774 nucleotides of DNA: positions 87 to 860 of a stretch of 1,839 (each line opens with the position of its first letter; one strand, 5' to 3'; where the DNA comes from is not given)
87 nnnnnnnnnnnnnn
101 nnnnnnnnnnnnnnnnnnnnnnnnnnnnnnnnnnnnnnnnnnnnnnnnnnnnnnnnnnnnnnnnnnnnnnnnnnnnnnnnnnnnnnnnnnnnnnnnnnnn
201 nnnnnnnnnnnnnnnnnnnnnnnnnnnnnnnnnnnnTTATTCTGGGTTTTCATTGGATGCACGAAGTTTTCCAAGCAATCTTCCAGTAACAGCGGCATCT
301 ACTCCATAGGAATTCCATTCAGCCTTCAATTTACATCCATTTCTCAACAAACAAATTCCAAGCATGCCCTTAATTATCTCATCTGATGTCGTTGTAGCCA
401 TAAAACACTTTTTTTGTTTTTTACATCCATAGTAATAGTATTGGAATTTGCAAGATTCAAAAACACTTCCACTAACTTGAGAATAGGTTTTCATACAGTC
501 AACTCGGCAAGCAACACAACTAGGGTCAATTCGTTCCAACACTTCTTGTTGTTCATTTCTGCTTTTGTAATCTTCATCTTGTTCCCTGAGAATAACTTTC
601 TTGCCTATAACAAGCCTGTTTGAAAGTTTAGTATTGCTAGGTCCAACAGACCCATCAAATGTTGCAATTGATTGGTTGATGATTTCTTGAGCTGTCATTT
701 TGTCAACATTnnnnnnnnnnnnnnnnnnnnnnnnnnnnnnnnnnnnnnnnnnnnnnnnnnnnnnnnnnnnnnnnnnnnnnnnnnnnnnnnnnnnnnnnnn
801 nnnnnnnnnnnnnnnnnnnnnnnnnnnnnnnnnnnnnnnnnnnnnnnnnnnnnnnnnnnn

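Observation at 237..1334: Single intronless gene for a secreted or membrane-anchored, extremely basic protein with an unassigned 8-Cys C-terminal domain, in eukaryote-like AT-rich context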

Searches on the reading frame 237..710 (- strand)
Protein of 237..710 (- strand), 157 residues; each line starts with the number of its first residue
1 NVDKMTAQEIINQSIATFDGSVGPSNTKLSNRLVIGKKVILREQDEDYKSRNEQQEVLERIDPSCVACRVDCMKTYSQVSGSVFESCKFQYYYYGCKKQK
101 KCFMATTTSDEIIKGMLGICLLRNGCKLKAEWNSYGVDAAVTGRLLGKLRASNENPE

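Call 25: search_protein_representatives(alignment_id=A2)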
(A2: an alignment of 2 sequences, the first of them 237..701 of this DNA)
Query: 2 sequences, 161 profile positions. Proteins with E-value up to 0.001 (for the whole library): 22; up to 1e-10: 12; up to 1e-30: 1. The best 22 are listed.
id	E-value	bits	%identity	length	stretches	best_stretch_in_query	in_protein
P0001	1.0e-104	363.4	-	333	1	1-161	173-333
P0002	2.7e-30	121.6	-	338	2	31-161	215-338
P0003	1.8e-26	109.2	-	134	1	37-161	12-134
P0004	3.1e-26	108.4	-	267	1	62-158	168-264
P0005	3.4e-25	105.0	-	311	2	68-157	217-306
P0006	8.2e-22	94.0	-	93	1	66-133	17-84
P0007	1.9e-21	92.8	-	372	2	67-157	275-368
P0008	9.0e-19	84.1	-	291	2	67-152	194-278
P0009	1.3e-13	67.4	-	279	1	68-137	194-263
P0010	3.7e-13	65.9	-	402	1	66-134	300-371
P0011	5.5e-12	62.1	-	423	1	61-137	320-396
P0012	1.7e-11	60.5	-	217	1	58-136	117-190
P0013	1.7e-10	57.2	-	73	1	74-142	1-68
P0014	1.9e-10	57.0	-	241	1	66-151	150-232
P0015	8.2e-09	51.7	-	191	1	66-133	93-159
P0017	1.9e-08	50.5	-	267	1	55-133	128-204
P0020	5.4e-08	49.1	-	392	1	64-133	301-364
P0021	3.5e-07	46.4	-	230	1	66-135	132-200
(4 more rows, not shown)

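Call 28: list_cluster_members(proteins=[P0002, P0003, P0004, P0005, P0007, P0008, P0009, P0010, P0011, P0012])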
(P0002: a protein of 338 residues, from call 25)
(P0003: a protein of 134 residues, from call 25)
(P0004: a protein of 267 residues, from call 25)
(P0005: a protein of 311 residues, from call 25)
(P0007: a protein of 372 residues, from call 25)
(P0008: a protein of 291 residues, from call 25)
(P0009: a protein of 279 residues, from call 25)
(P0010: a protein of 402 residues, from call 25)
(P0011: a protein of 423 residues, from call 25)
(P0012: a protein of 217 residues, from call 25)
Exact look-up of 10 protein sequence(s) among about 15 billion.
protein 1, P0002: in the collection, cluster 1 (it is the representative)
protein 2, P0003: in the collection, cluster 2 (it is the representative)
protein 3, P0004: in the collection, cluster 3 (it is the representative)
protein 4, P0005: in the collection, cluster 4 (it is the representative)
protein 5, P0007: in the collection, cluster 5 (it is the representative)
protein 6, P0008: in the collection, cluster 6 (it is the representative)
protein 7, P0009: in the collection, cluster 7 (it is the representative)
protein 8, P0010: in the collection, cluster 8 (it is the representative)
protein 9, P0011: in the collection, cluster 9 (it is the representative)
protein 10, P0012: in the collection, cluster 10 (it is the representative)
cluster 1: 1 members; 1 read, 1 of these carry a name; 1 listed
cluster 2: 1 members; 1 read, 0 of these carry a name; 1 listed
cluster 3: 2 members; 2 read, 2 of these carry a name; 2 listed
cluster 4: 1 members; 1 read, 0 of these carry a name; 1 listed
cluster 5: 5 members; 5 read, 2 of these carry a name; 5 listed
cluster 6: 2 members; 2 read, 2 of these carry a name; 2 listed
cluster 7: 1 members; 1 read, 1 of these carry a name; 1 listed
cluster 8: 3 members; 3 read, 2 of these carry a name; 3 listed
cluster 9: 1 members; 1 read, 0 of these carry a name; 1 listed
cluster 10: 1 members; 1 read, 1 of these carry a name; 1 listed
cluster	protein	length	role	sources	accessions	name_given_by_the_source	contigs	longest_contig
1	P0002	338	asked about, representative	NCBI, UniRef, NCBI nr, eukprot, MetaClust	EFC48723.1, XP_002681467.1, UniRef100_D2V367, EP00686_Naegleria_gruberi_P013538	hypothetical protein NAEGRDRAFT_63246 [Naegleria gruberi] | Uncharacterized protein n=1 Tax=Naegleria gruberi TaxID=5762 RepID=D2V367_NAEGR | uncharacterized protein NAEGRDRAFT_63246 [Naegleria gruberi]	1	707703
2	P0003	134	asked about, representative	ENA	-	-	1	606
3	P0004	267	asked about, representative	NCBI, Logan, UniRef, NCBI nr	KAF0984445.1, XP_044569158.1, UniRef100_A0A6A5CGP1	hypothetical protein FDP41_000344 [Naegleria fowleri] | Uncharacterized protein n=1 Tax=Naegleria fowleri TaxID=5763 RepID=A0A6A5CGP1_NAEFO | uncharacterized protein FDP41_000344 [Naegleria fowleri]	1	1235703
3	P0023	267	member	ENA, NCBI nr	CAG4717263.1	unnamed protein product [Naegleria fowleri]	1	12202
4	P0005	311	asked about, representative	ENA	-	-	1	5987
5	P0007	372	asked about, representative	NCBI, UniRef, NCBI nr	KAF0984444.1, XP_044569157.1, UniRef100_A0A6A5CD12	hypothetical protein FDP41_000343 [Naegleria fowleri] | Uncharacterized protein n=1 Tax=Naegleria fowleri TaxID=5763 RepID=A0A6A5CD12_NAEFO | uncharacterized protein FDP41_000343 [Naegleria fowleri]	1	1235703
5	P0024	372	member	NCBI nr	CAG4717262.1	unnamed protein product [Naegleria fowleri]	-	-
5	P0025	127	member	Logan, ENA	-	-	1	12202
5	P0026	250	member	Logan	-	-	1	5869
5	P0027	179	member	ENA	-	-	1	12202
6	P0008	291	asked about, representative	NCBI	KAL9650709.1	hypothetical protein ABK040_001764 [Willaertia magna]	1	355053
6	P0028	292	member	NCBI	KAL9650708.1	hypothetical protein ABK040_001764 [Willaertia magna]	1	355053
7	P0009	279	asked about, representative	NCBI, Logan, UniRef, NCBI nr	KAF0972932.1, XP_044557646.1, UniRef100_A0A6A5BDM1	hypothetical protein FDP41_008784 [Naegleria fowleri] | Uncharacterized protein n=1 Tax=Naegleria fowleri TaxID=5763 RepID=A0A6A5BDM1_NAEFO | uncharacterized protein FDP41_008784 [Naegleria fowleri]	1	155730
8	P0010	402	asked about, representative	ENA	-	-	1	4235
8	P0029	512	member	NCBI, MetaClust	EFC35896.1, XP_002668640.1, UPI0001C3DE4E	predicted protein, partial [Naegleria gruberi] | status=active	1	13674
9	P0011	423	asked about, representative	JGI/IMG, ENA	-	-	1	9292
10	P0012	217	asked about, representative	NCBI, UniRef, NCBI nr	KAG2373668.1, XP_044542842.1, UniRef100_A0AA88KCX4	hypothetical protein C9374_011957 [Naegleria lovaniensis] | Uncharacterized protein n=1 Tax=Naegleria lovaniensis TaxID=51637 RepID=A0AA88KCX4_NAELO | uncharacterized protein C9374_011957 [Naegleria lovaniensis]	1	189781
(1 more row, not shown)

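Call 34: search_protein_families(library=pfam, alignment_id=A3, max_evalue=1)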
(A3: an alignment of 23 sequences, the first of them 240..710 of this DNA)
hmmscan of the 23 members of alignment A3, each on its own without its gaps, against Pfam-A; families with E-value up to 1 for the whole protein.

A. member 1, window:240-710:- (157 aa): 2 families
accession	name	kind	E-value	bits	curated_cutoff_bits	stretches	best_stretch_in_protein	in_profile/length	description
PF09606.15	Med15_N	-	0.012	15.8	24.1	1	44-93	1-50/72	ARC105/Med15 mediator subunit N-terminal KIX domain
PF08621.15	RPAP1_N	-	0.1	12.9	25.3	0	52-66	21-35/46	RPAP1-like, N-terminal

B. families by the number of members that match (of 23 scanned): 7 families
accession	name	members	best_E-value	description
PF09606.15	Med15_N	1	0.012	ARC105/Med15 mediator subunit N-terminal KIX domain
PF00757.25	Furin-like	1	0.076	Furin-like cysteine rich region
PF08621.15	RPAP1_N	1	0.1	RPAP1-like, N-terminal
PF19193.6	Tectonin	1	0.22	Tectonin domain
PF24567.1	ANKLE2_3rd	1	0.28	ANKLE2 third alpha/beta domain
PF22836.1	TEX13B_C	1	0.32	Testis-expressed protein 13B, C-terminal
PF18649.7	EcpB_C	1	0.61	EcpB C-terminal domain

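Call 35: search_solved_structures(query=A3, max_evalue=10)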
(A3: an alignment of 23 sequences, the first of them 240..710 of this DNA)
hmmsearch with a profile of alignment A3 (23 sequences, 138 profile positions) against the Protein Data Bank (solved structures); distinct sequences matched with E-value up to 10: 0.

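Call 38: predict_structure(alignment_id=A3)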
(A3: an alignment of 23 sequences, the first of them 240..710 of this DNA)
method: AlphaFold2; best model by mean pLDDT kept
length: 157 residues; sequences in the alignment: 23
mean_pLDDT: 80.8   pTM: 0.76
mean pLDDT of the five models: 80.8, 80.7, 79.9, 77.5, 76.2
residues with pLDDT >= 90: 77; 70-90: 37; 50-70: 20; < 50: 23
segments of 3 or more residues with pLDDT < 50: 39-60
pLDDT, mean of each block of 10 residues (from residue 1): 79 87 90 58 43 43 73 96 98 73 84 94 97 95 97 88
secondary structure, 60 per line:
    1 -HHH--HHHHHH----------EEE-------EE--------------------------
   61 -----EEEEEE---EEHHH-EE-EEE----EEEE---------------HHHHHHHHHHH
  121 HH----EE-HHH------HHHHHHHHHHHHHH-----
elements in order: H7-12 E23-25 E66-71 E84-86 E91-94 H110-122 H139-152

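Call 42: find_homologous_proteins(query=A3, max_evalue=0.001)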
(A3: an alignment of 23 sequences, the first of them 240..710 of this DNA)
Query A3 (23 sequences) (157 aa, profile of the alignment): 8 proteins with E <= 0.001 among 1319 candidates.
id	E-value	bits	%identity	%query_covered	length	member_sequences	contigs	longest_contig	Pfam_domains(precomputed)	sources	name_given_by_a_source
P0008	3.6e-41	158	37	85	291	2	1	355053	-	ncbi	ncbi:hypothetical protein ABK040_001764 [Willaertia magna]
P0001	1.7e-38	149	80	100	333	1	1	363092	-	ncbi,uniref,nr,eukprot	ncbi:predicted protein [Naegleria gruberi]|uniref:Predicted protein n=1 Tax=Naegleria gruberi TaxID=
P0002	4.8e-38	148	54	59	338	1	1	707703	-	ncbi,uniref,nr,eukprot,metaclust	ncbi:hypothetical protein NAEGRDRAFT_63246 [Naegleria gruberi]|uniref:Uncharacterized protein n=1 Ta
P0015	7.2e-36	141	27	81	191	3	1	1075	-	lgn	-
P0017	3.5e-34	135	29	78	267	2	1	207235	-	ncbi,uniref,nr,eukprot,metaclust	ncbi:hypothetical protein NAEGRDRAFT_59834 [Naegleria gruberi]|uniref:Uncharacterized protein n=1 Ta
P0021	7.3e-34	134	28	71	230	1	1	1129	-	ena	-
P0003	8.1e-33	131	48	60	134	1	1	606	-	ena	-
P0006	2.1e-28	117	51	48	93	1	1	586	-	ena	-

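Call 45: find_encoding_contigs(protein=P0008, flank=8000, max_places=3)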
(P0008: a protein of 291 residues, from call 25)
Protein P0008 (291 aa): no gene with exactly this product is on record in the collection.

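Call 47: find_encoding_contigs(protein=P0021, flank=5000, max_places=3)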
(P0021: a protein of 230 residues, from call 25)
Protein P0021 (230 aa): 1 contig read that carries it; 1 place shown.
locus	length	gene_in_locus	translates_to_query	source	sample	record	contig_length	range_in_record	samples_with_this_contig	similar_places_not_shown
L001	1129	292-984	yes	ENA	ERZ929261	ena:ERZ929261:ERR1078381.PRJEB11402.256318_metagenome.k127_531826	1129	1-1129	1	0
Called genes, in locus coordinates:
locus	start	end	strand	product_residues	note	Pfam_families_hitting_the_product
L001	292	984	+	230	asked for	-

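Call 48: fold_search(model_id=the predicted structure, library=pdb)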
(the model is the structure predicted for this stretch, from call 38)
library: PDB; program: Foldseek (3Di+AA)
matches with E <= 10: 8; with E <= 0.001: 0
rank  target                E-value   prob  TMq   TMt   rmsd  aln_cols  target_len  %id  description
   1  8qb3_C                3.0e+00  0.04  0.19  0.15   8.1        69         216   14  ADDobody zinc containing condition (released 2023-12-27)
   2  2ya2_A                3.9e+00  0.01  0.13  0.04  12.3       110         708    7  Catalytic Module of the Multi-modular glycogen-degrading pneumococcal virulence factor SpuA in complex with an inhibit (released 2011-04-20)
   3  9ju4_A                4.2e+00  0.03  0.14  0.07  10.1        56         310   16  Crystal structure of the Thermotoga maritima cold shock protein mutant Est#13 in complex with AacEst (released 2025-01-15)
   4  8coi_R                4.8e+00  0.02  0.17  0.13   6.6        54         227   18  Human adenovirus-derived synthetic ADDobody binder (released 2023-12-27)
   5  8coi_T                5.1e+00  0.02  0.17  0.13   6.9        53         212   19  Human adenovirus-derived synthetic ADDobody binder (released 2023-12-27)
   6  2ya1_A                6.2e+00  0.01  0.13  0.03  13.0       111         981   10  Product complex of a multi-modular glycogen-degrading pneumococcal virulence factor SpuA (released 2011-04-20)
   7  8qb3_D                7.2e+00  0.02  0.12  0.10   6.3        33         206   21  ADDobody zinc containing condition (released 2023-12-27)
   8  2hm7                  8.8e+00  0.02  0.14  0.07  10.1        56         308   16  Crystal Structure Analysis of the G84S EST2 mutant (released 2007-06-26)

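Call 54: fold_search(model_id=the predicted structure, library=viral)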
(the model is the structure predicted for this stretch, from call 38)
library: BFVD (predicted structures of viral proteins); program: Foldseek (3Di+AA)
matches with E <= 10: 7; with E <= 0.001: 0
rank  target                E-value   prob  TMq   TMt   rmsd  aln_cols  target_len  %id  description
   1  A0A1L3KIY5            3.0e+00  0.01  0.18  0.14  23.6       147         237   10  (no name in the UniProt tables at hand)
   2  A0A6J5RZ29            4.8e+00  0.00  0.10  0.04  18.1       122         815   14  Uncharacterized protein [uncultured Caudovirales phage]
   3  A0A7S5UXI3            7.2e+00  0.00  0.12  0.13  13.2       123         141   15  (no name in the UniProt tables at hand)
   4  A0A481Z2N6            7.7e+00  0.01  0.14  0.14  12.6        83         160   13  Uncharacterized protein [Pithovirus LCPAC101]
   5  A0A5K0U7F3            8.8e+00  0.01  0.12  0.13   8.4        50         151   10  1,4-alpha-glucan-branching enzyme [Yasminevirus sp. GU-2018]
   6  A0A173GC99            8.8e+00  0.00  0.10  0.09  10.5        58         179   16  Uncharacterized protein [Bacillus phage SalinJah]
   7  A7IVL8                9.4e+00  0.01  0.14  0.16  13.4        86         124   12  Uncharacterized protein M838L [Paramecium bursaria Chlorella virus MT325]

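Call 63: find_encoding_contigs(protein=P0017, flank=3000, max_places=3)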
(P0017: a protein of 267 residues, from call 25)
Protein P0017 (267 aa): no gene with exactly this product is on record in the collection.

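Call 64: find_encoding_contigs(protein=P0015, flank=3000, max_places=3)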
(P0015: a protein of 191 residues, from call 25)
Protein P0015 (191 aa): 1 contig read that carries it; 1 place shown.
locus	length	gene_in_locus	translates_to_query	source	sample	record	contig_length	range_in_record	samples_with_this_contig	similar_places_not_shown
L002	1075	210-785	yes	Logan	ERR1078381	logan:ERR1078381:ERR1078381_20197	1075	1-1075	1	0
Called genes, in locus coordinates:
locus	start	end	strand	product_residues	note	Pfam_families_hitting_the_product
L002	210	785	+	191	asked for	-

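Call 65: find_encoding_contigs(protein=P0003, flank=3000, max_places=3)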
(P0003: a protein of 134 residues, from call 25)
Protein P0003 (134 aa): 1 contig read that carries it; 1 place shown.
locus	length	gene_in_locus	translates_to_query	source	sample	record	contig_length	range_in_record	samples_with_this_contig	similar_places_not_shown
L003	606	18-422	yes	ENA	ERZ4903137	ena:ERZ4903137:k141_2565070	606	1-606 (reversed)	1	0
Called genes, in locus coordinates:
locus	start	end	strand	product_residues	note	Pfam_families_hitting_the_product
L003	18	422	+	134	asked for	-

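Call 69: search_protein_families(library=pfam, proteins=[P0002, P0004, P0005, P0007, P0008, P0009, P0010, P0011, P0020, P0029], max_evalue=0.01)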
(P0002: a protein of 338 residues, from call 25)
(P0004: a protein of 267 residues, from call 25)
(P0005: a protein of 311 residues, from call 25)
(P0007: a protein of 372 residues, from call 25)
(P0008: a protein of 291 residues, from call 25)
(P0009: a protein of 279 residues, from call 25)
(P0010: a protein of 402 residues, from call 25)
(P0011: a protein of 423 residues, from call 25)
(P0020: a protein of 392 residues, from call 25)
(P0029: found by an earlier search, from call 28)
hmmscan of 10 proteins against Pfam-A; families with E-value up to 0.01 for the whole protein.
P0002 (338 aa): 0 families

P0004 (267 aa): 0 families

P0005 (311 aa): 0 families

P0007 (372 aa): 0 families

P0008 (291 aa): 6 families
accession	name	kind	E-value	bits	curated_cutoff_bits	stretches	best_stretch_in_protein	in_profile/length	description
PF21009.2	SBSN_GxHH_rpt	-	0.0011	18.6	31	1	93-165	253-325/384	Suprabasin, GxHH repeat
PF21725.3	T7SS_signal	-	0.0028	18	27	1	94-145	4-53/241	Putative T7SS secretion signal domain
PF00804.31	Syntaxin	-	0.0036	17.6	26.7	1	69-170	21-122/157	Syntaxin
PF20117.4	DUF6507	-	0.0071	17.3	25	0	98-153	10-66/120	Family of unknown function (DUF6507)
PF05597.16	Phasin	-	0.0076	16.7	28.8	0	82-143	34-97/126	Poly(hydroxyalcanoate) granule associated protein (phasin)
PF15984.10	Collagen_mid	-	0.0092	16.2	31.1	0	90-139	144-193/198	Bacterial collagen, middle region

P0009 (279 aa): 0 families

P0010 (402 aa): 0 families

P0011 (423 aa): 0 families

P0020 (392 aa): 0 families

P0029 (512 aa): 0 families

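Call 71: find_related_loci(query=A3, collection=metagenome_contigs, flank=3000)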
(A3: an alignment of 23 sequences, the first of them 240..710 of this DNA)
Query A3 (157 aa) in metagenome_contigs; peptide patterns used: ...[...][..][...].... (x = any residue, [..] = any of these).
163 stretches matched a pattern, but none encodes a relative of the query by tblastn (E <= 1e-3).
